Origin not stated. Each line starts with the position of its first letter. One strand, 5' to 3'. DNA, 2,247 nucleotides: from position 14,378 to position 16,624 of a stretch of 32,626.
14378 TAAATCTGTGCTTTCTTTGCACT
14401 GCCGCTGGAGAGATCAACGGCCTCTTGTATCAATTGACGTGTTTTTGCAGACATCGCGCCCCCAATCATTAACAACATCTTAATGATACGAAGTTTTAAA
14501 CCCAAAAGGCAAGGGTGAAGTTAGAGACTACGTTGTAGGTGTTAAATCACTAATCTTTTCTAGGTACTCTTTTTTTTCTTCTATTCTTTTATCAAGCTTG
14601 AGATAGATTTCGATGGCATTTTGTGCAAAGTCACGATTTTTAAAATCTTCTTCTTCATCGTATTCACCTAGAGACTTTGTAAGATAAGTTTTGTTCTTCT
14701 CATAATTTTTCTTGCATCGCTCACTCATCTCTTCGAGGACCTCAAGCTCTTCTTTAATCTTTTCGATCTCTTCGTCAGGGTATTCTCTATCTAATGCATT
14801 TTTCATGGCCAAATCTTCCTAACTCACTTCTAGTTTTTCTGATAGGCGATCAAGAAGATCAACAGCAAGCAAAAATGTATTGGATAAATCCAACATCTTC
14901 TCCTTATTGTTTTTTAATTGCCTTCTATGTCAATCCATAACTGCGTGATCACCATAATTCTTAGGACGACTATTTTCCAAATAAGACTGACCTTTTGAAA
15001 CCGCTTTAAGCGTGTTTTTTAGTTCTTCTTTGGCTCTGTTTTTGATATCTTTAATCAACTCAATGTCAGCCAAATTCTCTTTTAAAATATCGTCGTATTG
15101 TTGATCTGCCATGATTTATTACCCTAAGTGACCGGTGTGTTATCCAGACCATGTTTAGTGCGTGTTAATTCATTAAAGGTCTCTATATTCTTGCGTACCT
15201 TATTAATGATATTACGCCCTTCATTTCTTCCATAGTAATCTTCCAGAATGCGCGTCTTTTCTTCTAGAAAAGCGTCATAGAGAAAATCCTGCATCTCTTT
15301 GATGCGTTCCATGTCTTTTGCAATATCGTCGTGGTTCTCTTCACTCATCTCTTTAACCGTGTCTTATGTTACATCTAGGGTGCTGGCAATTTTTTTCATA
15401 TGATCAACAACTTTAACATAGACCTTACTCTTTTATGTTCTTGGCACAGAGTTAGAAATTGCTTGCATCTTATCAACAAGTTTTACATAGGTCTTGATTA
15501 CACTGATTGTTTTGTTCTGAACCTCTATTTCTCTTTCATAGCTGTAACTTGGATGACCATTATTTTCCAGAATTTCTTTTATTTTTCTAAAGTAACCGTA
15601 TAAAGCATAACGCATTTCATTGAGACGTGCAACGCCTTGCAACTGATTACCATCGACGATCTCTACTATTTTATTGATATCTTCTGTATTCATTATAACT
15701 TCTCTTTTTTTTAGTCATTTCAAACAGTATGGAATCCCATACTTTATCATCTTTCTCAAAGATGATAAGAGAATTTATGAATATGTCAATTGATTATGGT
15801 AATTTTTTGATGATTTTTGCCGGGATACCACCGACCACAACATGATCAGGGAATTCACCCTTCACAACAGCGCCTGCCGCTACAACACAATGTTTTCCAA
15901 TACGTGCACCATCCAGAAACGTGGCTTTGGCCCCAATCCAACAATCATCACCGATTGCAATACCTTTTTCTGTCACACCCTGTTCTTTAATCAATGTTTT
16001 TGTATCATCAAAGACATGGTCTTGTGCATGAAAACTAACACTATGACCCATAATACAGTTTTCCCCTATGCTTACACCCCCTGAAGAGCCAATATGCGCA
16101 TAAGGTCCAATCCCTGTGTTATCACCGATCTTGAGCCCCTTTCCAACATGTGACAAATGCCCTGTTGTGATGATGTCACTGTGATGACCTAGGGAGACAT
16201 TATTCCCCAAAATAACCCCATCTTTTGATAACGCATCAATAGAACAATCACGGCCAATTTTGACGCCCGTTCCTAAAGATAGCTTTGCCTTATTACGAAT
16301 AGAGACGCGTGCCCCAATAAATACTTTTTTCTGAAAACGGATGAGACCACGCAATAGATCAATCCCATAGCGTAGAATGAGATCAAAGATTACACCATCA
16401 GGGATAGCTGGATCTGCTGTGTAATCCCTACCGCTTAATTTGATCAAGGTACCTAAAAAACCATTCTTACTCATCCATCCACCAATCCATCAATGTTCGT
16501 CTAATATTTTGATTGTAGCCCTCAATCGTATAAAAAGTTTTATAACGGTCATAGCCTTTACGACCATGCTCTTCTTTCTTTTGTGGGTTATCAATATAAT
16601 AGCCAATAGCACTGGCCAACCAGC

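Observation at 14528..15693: Tandem array of small acidic helical ORFan paralogs with a shared Thr/Pro C-terminal tail, directly downstream of the modification-enzyme-rich polysaccharide operon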

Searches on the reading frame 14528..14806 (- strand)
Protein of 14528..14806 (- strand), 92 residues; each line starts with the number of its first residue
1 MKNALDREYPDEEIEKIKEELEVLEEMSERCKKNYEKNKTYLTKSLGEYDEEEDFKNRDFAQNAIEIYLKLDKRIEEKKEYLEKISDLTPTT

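Call 5: search_protein_families(library=pfam, proteins=[window:14528-14806:-], max_evalue=1)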
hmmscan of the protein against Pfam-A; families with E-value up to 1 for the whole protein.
window:14528-14806:- (92 aa): 7 families
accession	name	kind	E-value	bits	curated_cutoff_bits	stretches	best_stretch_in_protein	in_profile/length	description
PF13870.11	CCDC113_CCDC96_CC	-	0.024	14.8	31.6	1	53-89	37-72/177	CCDC113/CCDC96, coiled-coil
PF01743.26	PolyA_pol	-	0.043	14.6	23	1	20-69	57-105/126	Poly A polymerase head domain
PF10046.14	BLOC1_2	-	0.14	13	33.4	1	8-64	9-64/96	Biogenesis of lysosome-related organelles complex-1 subunit 2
PF14379.11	Myb_CC_LHEQLE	-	0.21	11.8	29.1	1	65-85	21-41/48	MYB-CC type transfactor, LHEQLE motif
PF18075.7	FtsX_ECD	-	0.26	12.4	23.5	1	5-86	7-91/96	FtsX extracellular domain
PF10506.14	USHBP1_PDZ-bd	-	0.35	11.5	24.5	1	13-36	5-28/65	Harmonin-binding protein USHBP1, PDZ-binding domain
PF07851.19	TMEM120A-B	-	0.4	10.3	29.8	1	12-90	16-90/324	TMEM120A/B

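Call 6: search_protein_families(library=ncbifam, proteins=[window:14528-14806:-], max_evalue=1)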
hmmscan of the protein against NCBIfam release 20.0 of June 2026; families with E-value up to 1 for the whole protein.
window:14528-14806:- (92 aa): 1 family
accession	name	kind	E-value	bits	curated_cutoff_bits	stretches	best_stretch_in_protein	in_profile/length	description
TIGR00999.1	8a0102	subfamily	0.054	12.6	319.3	1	8-57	16-65/271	CzcB/NccB family metal efflux transporter periplasmic adaptor subunit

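Call 28: search_protein_families(library=phrogs, proteins=[window:14528-14806:-], max_evalue=0.1)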
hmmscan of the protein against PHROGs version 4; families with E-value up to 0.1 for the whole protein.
window:14528-14806:- (92 aa): 0 families

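Call 70: search_protein_families(library=padloc, proteins=[window:14528-14806:-], max_evalue=0.1)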
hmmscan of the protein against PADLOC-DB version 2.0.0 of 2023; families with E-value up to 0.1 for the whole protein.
window:14528-14806:- (92 aa): 0 families

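Call 74: find_related_loci(query=window:14531-14806:-, collection=viral_contigs, flank=5000)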
Query window:14531-14806:- (92 aa) in viral_contigs; peptide patterns used: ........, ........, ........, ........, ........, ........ (x = any residue, [..] = any of these).
53 stretches matched a pattern, but none encodes a relative of the query by tblastn (E <= 1e-3).

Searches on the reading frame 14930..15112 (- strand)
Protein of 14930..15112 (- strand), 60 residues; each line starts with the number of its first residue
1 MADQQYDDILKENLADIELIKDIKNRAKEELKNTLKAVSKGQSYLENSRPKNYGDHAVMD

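Call 5: search_protein_families(library=pfam, proteins=[window:14930-15112:-], max_evalue=1)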
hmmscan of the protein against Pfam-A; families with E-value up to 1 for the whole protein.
window:14930-15112:- (60 aa): 3 families
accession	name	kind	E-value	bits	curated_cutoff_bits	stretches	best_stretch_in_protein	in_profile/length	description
PF11126.13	Phage_DsbA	-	0.00038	21.1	25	1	17-32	15-30/67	Transcriptional regulator DsbA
PF21938.1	CAP_N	-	0.15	12.5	27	1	3-45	52-95/159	CAP, N-terminal domain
PF02045.20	CBFB_NFYA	-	0.2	12.7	27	1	24-51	18-43/56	CCAAT-binding transcription factor (CBF-B/NF-YA) subunit B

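Call 6: search_protein_families(library=ncbifam, proteins=[window:14930-15112:-], max_evalue=1)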
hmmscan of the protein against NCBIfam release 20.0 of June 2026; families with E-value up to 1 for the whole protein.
window:14930-15112:- (60 aa): 0 families

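Call 28: search_protein_families(library=phrogs, proteins=[window:14930-15112:-], max_evalue=0.1)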
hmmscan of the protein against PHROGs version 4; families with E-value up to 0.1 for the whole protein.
window:14930-15112:- (60 aa): 0 families

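Call 70: search_protein_families(library=padloc, proteins=[window:14930-15112:-], max_evalue=0.1)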
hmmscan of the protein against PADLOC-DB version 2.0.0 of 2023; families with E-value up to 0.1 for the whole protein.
window:14930-15112:- (60 aa): 0 families

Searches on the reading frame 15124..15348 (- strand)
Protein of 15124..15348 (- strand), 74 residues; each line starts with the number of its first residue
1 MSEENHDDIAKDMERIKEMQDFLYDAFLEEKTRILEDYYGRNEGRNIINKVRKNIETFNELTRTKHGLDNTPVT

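Call 5: search_protein_families(library=pfam, proteins=[window:15124-15348:-], max_evalue=1)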
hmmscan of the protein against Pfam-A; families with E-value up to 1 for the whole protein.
window:15124-15348:- (74 aa): 1 family
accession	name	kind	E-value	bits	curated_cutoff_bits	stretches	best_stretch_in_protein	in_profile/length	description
PF07994.18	NAD_binding_5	-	0.0092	15.9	25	1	3-62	101-161/321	Myo-inositol-1-phosphate synthase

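Call 6: search_protein_families(library=ncbifam, proteins=[window:15124-15348:-], max_evalue=1)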
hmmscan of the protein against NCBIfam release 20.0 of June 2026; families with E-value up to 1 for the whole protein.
window:15124-15348:- (74 aa): 3 families
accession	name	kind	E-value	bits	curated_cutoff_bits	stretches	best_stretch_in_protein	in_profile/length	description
NF011081.0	PRK14508.1-4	equivalog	0.04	12.3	556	1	5-60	104-157/529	4-alpha-glucanotransferase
TIGR00207.1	fliG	equivalog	0.081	12.3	226.7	1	2-59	53-110/338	flagellar motor switch protein FliG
TIGR02837.1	spore_II_R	equivalog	0.092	12.3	151.9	1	20-70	57-107/168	stage II sporulation protein R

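Call 28: search_protein_families(library=phrogs, proteins=[window:15124-15348:-], max_evalue=0.1)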
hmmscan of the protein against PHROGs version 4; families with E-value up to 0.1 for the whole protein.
window:15124-15348:- (74 aa): 0 families

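Call 70: search_protein_families(library=padloc, proteins=[window:15124-15348:-], max_evalue=0.1)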
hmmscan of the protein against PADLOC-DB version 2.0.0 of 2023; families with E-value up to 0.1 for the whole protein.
window:15124-15348:- (74 aa): 0 families

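Call 75: find_related_loci(query=window:15127-15348:-, collection=viral_contigs, flank=5000)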
Query window:15127-15348:- (74 aa) in viral_contigs; peptide patterns used: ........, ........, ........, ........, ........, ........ (x = any residue, [..] = any of these).
4 stretches matched a pattern, but none encodes a relative of the query by tblastn (E <= 1e-3).

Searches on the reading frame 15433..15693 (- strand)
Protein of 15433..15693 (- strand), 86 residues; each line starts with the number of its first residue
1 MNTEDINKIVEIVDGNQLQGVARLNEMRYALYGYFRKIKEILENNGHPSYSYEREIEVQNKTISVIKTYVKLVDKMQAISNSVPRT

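Call 5: search_protein_families(library=pfam, proteins=[window:15433-15693:-], max_evalue=1)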
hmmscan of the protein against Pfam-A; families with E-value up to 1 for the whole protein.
window:15433-15693:- (86 aa): 0 families

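Call 6: search_protein_families(library=ncbifam, proteins=[window:15433-15693:-], max_evalue=1)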
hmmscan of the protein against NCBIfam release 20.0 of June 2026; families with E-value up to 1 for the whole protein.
window:15433-15693:- (86 aa): 0 families

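Call 8: list_cluster_members(proteins=[window:15433-15693:-, window:15124-15348:-, window:14930-15112:-, window:14528-14806:-, window:14528-14812:-, window:14023-14454:-, window:13504-13944:-, window:15794-16474:-, window:14819-14896:-])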
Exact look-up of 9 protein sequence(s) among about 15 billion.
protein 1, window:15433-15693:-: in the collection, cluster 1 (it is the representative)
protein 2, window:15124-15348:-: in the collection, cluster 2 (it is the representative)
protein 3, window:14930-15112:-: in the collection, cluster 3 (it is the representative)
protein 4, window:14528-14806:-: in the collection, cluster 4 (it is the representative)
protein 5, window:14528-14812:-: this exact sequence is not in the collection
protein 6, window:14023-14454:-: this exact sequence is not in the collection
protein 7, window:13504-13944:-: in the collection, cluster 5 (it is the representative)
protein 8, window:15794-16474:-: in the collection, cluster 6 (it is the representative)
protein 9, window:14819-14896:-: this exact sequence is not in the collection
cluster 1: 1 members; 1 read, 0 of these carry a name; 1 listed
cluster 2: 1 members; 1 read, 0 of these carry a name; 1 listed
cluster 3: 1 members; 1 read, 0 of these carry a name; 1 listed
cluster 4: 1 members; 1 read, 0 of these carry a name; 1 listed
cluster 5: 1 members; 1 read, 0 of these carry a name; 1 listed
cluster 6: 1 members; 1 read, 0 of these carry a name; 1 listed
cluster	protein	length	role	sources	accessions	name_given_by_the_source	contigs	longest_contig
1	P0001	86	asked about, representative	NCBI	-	-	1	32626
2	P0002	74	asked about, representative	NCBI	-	-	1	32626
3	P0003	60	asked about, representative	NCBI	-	-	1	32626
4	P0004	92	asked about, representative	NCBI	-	-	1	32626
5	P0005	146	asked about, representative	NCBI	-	-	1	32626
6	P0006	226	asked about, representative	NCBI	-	-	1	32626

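Call 15: find_encoding_contigs(protein=P0005, flank=2000, max_places=3)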
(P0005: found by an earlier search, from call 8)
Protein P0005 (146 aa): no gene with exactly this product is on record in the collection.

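Call 26: search_protein_representatives(alignment_id=A2)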
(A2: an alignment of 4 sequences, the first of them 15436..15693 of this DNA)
Query: 4 sequences, 88 profile positions. Proteins with E-value up to 0.001 (for the whole library): 4; up to 1e-10: 4; up to 1e-30: 0. The best 4 are listed.
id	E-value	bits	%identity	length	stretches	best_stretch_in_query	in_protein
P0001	8.6e-29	115.9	-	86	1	1-84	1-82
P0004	4.2e-28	113.7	-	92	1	3-88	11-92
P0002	8.6e-22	93.4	-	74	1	1-88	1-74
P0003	2.9e-12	62.9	-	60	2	54-88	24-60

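Call 28: search_protein_families(library=phrogs, proteins=[window:15433-15693:-], max_evalue=0.1)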
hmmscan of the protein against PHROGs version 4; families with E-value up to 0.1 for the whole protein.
window:15433-15693:- (86 aa): 1 family
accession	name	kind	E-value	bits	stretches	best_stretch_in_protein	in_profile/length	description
phrog_2671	-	tail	0.067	14.4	1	25-80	51-107/125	tail fiber protein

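Call 29: search_solved_structures(query=A2, max_evalue=10)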
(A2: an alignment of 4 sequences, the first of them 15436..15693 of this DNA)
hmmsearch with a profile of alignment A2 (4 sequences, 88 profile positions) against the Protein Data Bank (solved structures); distinct sequences matched with E-value up to 10: 7.
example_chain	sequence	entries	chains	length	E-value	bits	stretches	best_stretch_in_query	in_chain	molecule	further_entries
7zqy_A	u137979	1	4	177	0.25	15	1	11-79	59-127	DH domain-containing protein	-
6uhi_A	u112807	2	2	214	0.39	14.4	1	43-80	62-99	Ryanodine receptor 1 chimera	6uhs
3e1r_A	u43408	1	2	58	0.52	14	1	17-62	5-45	Centrosomal protein of 55 kDa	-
1ig0_A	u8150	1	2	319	1.2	12.8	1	20-47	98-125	Thiamin pyrophosphokinase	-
9uaq_G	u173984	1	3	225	2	12.1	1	30-75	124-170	Green fluorescent protein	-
3lvc_A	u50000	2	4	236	2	12.1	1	30-75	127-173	Green fluorescent protein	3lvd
3lva_A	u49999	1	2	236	2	12.1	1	30-75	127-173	Green fluorescent protein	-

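Call 39: find_related_loci(query=window:15436-15693:-, collection=metagenome_contigs, flank=8000)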
Query window:15436-15693:- (86 aa) in metagenome_contigs; peptide patterns used: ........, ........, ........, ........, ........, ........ (x = any residue, [..] = any of these).
510 stretches matched a pattern; 2 encode a relative of the query (tblastn E <= 1e-3); 2 distinct loci.
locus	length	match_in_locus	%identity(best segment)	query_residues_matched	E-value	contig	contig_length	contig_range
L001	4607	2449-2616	38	37-83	9e-7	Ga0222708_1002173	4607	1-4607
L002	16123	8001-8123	42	15-52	4e-6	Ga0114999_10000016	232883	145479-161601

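Call 45: predict_structure(alignment_id=A2)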
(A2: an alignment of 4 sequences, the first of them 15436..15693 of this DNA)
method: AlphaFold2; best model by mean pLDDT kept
length: 86 residues; sequences in the alignment: 4
mean_pLDDT: 70.2   pTM: 0.35
mean pLDDT of the five models: 70.2, 60.3, 58.2, 56.3, 55.8
residues with pLDDT >= 90: 0; 70-90: 51; 50-70: 35; < 50: 0
segments of 3 or more residues with pLDDT < 50: none
pLDDT, mean of each block of 10 residues (from residue 1): 59 59 72 78 70 76 79 76 60
secondary structure, 60 per line:
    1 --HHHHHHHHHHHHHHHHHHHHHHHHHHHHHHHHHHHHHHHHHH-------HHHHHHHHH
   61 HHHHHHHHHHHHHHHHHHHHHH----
elements in order: H3-44 H52-82

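Call 49: fold_search(model_id=the predicted structure, library=pdb)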
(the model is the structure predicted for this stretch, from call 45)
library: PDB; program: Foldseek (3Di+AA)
matches with E <= 10: 2; with E <= 0.001: 0
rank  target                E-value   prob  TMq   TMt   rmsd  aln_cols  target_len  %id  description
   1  8wkq_L                3.6e+00  0.09  0.47  0.44  13.8        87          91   10  Cryo-EM structure of the MS ring (C1) with export apparatus and proximal rod within the flagellar motor-hook complex i (released 2024-09-04)
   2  7cg4_a                8.8e+00  0.06  0.46  0.55   7.1        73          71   12  Cryo-EM structure of the flagellar export apparatus with FliE from Salmonella (released 2021-04-28)

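Call 68: fold_search(model_id=the predicted structure, library=viral)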
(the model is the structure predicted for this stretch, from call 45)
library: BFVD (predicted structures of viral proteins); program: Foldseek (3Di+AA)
matches with E <= 10: 14; with E <= 0.001: 0
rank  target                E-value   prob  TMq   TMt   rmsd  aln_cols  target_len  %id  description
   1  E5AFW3                2.1e+00  0.09  0.40  0.42   6.6        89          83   18  Uncharacterized protein [Erwinia phage phiEa104]
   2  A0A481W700            2.7e+00  0.15  0.59  0.60   4.5        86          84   16  Uncharacterized protein [Fusobacterium phage Fnu1]
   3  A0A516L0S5            5.1e+00  0.06  0.31  0.22   4.2        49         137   20  (no name in the UniProt tables at hand)
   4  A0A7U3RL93            5.6e+00  0.03  0.28  0.23   8.3        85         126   14  (no name in the UniProt tables at hand)
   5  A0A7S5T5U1            6.6e+00  0.09  0.57  0.37   7.4        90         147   18  (no name in the UniProt tables at hand)
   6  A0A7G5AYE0            6.6e+00  0.01  0.17  0.19  14.5        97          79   12  (no name in the UniProt tables at hand)
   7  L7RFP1                7.1e+00  0.02  0.27  0.28  19.6        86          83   19  Ankyrin family protein [Acanthamoeba polyphaga moumouvirus]
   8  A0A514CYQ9            8.4e+00  0.03  0.43  0.31  17.3        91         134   23  Uncharacterized protein (Fragment) [Leviviridae sp.]
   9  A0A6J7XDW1            8.4e+00  0.02  0.19  0.15   9.7        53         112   11  Uncharacterized protein [uncultured Caudovirales phage]
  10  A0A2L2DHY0            8.4e+00  0.01  0.20  0.25   8.5        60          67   22  Uncharacterized protein [Acanthamoeba polyphaga mimivirus]
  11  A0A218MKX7            9.1e+00  0.03  0.44  0.06  21.5       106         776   13  Uncharacterized protein [uncultured virus]
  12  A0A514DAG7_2          9.1e+00  0.01  0.29  0.05  11.2        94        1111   11  RNA-dependent RNA polymerase [Picornavirales sp.]
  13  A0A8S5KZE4            9.9e+00  0.04  0.35  0.47  11.9        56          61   12  Uncharacterized protein [ssRNA phage SRR7976299_11]
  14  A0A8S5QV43            9.9e+00  0.03  0.29  0.06  10.3        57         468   12  Portal protein [Myoviridae sp. ctB3C22]

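Call 70: search_protein_families(library=padloc, proteins=[window:15433-15693:-], max_evalue=0.1)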
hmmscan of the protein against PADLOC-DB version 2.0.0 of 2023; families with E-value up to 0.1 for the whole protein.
window:15433-15693:- (86 aa): 0 families

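Call 77: find_related_loci(query=window:15436-15693:-, collection=viral_contigs, flank=5000)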
Query window:15436-15693:- (86 aa) in viral_contigs; peptide patterns used: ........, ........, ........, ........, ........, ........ (x = any residue, [..] = any of these).
61 stretches matched a pattern, but none encodes a relative of the query by tblastn (E <= 1e-3).

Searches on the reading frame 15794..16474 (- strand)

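Call 5: search_protein_families(library=pfam, proteins=[window:15794-16474:-], max_evalue=1)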
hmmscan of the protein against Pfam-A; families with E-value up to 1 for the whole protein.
window:15794-16474:- (226 aa): 4 families
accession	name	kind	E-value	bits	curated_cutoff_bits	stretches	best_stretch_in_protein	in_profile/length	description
PF00132.30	Hexapep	-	2.7e-20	71.6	27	3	174-206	4-36/36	Bacterial transferase hexapeptide (six repeats)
PF14602.12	Hexapep_2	-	3e-13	49.7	27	3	172-204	2-32/34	Hexapeptide repeat of succinyl-transferase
PF25084.1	LbH_EIF2B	-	3.6e-09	37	54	2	102-203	10-104/105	EIF2B subunit epsilon LbH domain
PF21711.3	DCTN5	-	0.0061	16.7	40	0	174-209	42-74/182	Dynactin subunit 5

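Call 6: search_protein_families(library=ncbifam, proteins=[window:15794-16474:-], max_evalue=1)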
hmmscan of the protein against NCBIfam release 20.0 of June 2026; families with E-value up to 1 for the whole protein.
window:15794-16474:- (226 aa): 50 families (the best 25 are shown)
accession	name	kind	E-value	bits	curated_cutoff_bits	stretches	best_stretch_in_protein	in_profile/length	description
NF007240.0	PRK09677.1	equivalog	1e-24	87.1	243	1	53-224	32-183/192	putative lipopolysaccharide biosynthesis O-acetyl transferase WbbJ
NF007797.0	PRK10502.1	subfamily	2.9e-18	66.2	192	2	114-223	73-177/183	WcaF family extracellular polysaccharide biosynthesis acetyltransferase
NF007499.0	PRK10092.1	equivalog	2.8e-17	63.1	314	1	134-225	94-183/183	maltose O-acetyltransferase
TIGR03570.1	NeuD_NnaD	subfamily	1.2e-15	57.7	160.8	2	110-220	96-202/202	NeuD/PglB/VioB family sugar acetyltransferase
TIGR03532.1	DapD_Ac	equivalog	1.1e-14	54.6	231.75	1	168-225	157-214/231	2,3,4,5-tetrahydropyridine-2,6-dicarboxylate N-acetyltransferase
NF041874.1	EPS_EpsC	equivalog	4.2e-13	49.3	150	1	109-224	57-166/168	serine O-acetyltransferase EpsC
NF058585.1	HptprglPActTf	PfamEq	8.2e-13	48.3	300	1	134-224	78-159/172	heptaprenylglyceryl phosphate O-acetyltransferase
NF002060.0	PRK00892.1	subfamily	9.4e-13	48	207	3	159-204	137-182/345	UDP-3-O-(3-hydroxymyristoyl)glucosamine N-acyltransferase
NF007076.0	PRK09527.1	equivalog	1.3e-11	44.3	347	2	111-225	73-185/203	galactoside O-acetyltransferase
TIGR03308.1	phn_thr-fam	hypoth_equivalog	4.3e-11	43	201.65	1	119-224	53-161/204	phosphonate metabolim protein, transferase hexapeptide repeat family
TIGR02287.1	PaaY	equivalog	9.6e-11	41.7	319.6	2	109-225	28-142/192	phenylacetic acid degradation protein PaaY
NF000101.1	stregram_VatA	exception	1e-10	41.6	450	1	116-224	62-171/219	streptogramin A O-acetyltransferase Vat(A)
TIGR01853.1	lipid_A_lpxD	equivalog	1.1e-10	41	242.5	3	49-132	103-177/325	UDP-3-O-(3-hydroxymyristoyl)glucosamine N-acyltransferase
NF033468.1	stregram_VatI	exception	2.7e-10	40.4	415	1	110-224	56-165/208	streptogramin A O-acetyltransferase Vat(I)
NF000311.1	Vat_ABCDEFH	equivalog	1.7e-09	37.5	300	1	117-224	55-163/201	Vat family streptogramin A O-acetyltransferase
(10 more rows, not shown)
